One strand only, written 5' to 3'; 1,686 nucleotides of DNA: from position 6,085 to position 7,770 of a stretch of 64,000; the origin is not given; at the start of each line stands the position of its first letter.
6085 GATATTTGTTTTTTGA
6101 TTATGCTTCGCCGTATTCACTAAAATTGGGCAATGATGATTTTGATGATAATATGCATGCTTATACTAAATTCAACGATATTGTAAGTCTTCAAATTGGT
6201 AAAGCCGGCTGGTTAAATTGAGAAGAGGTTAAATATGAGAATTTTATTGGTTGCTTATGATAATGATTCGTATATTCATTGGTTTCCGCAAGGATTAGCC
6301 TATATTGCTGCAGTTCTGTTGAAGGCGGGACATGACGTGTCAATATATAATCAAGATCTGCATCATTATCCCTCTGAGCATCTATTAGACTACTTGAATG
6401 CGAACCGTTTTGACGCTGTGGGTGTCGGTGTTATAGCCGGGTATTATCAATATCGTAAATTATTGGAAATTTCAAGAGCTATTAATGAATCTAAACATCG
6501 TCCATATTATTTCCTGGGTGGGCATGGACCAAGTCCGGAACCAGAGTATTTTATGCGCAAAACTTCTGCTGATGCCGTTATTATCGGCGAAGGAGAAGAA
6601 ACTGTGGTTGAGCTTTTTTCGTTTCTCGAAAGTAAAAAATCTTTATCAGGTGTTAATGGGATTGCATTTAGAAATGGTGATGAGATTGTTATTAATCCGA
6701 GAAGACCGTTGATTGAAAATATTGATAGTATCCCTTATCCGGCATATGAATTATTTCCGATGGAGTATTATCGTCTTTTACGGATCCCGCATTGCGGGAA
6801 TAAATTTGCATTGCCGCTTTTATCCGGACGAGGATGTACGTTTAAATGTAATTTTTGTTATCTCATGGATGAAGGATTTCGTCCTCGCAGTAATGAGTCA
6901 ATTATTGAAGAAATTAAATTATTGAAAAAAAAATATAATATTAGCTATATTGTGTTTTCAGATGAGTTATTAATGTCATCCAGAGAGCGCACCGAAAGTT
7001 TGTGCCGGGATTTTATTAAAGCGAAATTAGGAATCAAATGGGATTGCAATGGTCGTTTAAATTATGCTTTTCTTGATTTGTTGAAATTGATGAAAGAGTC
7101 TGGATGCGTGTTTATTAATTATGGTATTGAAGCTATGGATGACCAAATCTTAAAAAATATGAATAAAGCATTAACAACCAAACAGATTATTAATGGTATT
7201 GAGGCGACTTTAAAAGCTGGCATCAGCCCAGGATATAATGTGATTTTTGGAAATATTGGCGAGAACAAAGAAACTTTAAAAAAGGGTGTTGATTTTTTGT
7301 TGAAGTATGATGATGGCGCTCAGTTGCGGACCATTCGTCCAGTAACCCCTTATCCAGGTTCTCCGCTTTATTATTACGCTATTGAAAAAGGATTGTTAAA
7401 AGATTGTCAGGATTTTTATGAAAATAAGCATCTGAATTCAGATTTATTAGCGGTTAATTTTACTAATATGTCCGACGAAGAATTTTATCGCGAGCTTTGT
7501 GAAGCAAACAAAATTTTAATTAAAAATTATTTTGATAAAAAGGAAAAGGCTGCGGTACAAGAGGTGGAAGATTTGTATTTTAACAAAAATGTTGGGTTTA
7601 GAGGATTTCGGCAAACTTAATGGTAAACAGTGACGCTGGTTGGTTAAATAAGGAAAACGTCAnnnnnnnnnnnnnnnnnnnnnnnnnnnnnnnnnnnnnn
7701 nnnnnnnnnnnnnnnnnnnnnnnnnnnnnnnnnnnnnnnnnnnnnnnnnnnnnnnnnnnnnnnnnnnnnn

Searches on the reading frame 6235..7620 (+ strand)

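Call 52: search_protein_families(library=pfam, proteins=[window:6235-7620:+], max_evalue=0.001)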
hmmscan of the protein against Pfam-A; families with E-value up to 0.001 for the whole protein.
window:6235-7620:+ (461 aa): 2 families
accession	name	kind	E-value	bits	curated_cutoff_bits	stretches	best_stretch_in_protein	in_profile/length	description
PF04055.27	Radical_SAM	-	1.7e-22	80.8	29.5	1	197-354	3-165/166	Radical SAM superfamily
PF02310.24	B12-binding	-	5.8e-17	62.1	32.1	1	16-127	12-120/121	B12 binding domain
